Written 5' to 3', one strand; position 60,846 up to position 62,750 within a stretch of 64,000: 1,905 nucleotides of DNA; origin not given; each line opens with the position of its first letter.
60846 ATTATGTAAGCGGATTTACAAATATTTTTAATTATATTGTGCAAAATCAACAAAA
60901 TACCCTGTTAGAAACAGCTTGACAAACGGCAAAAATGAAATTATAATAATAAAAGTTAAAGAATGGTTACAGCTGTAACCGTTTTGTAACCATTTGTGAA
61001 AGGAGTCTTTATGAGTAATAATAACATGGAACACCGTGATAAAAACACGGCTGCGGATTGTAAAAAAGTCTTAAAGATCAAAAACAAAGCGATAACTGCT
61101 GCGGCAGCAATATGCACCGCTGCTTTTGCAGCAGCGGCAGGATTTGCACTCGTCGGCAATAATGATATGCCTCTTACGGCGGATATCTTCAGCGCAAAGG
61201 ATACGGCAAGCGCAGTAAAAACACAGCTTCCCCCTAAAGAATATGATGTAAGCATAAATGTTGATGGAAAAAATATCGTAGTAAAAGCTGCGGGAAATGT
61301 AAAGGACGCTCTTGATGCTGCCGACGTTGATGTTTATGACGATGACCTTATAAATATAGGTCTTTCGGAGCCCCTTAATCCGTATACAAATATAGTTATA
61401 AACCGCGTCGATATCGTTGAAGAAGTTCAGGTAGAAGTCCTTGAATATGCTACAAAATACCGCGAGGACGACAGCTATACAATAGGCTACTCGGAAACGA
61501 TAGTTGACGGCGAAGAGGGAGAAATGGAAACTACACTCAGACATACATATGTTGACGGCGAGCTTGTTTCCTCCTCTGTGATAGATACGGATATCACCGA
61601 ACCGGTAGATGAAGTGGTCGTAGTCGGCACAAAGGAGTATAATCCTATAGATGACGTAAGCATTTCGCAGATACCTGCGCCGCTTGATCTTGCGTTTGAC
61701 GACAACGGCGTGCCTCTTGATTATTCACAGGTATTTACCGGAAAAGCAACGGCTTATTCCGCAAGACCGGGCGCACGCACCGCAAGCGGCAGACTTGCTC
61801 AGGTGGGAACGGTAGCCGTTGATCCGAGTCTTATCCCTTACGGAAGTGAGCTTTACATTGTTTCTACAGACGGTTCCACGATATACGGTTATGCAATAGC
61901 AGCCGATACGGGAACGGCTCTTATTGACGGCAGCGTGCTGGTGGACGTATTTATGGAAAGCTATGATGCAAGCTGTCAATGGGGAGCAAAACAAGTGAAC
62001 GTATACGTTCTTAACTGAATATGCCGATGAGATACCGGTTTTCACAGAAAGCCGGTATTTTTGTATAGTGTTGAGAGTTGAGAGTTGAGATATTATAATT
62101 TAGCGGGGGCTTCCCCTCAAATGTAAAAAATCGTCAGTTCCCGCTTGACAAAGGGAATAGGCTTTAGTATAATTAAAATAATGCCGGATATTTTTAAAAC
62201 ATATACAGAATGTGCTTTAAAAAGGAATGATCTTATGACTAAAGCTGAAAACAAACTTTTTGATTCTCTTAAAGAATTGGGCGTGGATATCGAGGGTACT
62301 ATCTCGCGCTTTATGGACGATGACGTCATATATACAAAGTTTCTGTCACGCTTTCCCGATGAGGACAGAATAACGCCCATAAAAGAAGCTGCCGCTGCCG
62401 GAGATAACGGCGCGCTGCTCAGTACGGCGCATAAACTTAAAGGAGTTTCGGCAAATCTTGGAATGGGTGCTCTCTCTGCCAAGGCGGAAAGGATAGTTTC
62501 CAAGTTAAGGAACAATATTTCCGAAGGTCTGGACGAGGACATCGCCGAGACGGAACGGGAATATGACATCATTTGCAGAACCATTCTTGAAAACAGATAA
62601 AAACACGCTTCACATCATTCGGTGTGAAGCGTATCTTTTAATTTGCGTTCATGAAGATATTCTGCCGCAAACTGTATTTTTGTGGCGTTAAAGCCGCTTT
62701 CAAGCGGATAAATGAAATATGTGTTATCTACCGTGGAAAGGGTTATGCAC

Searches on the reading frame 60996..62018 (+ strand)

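Call 79: search_protein_families(library=pfam, proteins=[window:60996-62018:+], max_evalue=0.00001)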
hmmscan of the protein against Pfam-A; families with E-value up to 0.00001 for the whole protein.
window:60996-62018:+ (340 aa): 3 families
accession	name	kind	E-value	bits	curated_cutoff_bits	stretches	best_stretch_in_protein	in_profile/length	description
PF06725.17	3D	-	8.7e-17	61.5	23.8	1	272-340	2-72/72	3D domain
PF07501.17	G5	-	7.7e-15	55.3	23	1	142-213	3-75/75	G5 domain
PF03990.20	DUF348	-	1.4e-07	31.6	24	1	85-123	1-40/41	G5-linked-Ubiquitin-like domain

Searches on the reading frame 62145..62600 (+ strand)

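Call 79: search_protein_families(library=pfam, proteins=[window:62145-62600:+], max_evalue=0.00001)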
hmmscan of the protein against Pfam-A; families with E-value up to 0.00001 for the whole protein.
window:62145-62600:+ (151 aa): 1 family
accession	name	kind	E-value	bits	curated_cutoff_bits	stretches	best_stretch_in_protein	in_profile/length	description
PF01627.28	Hpt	-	2.8e-08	34.3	24.6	1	74-140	12-78/84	Hpt domain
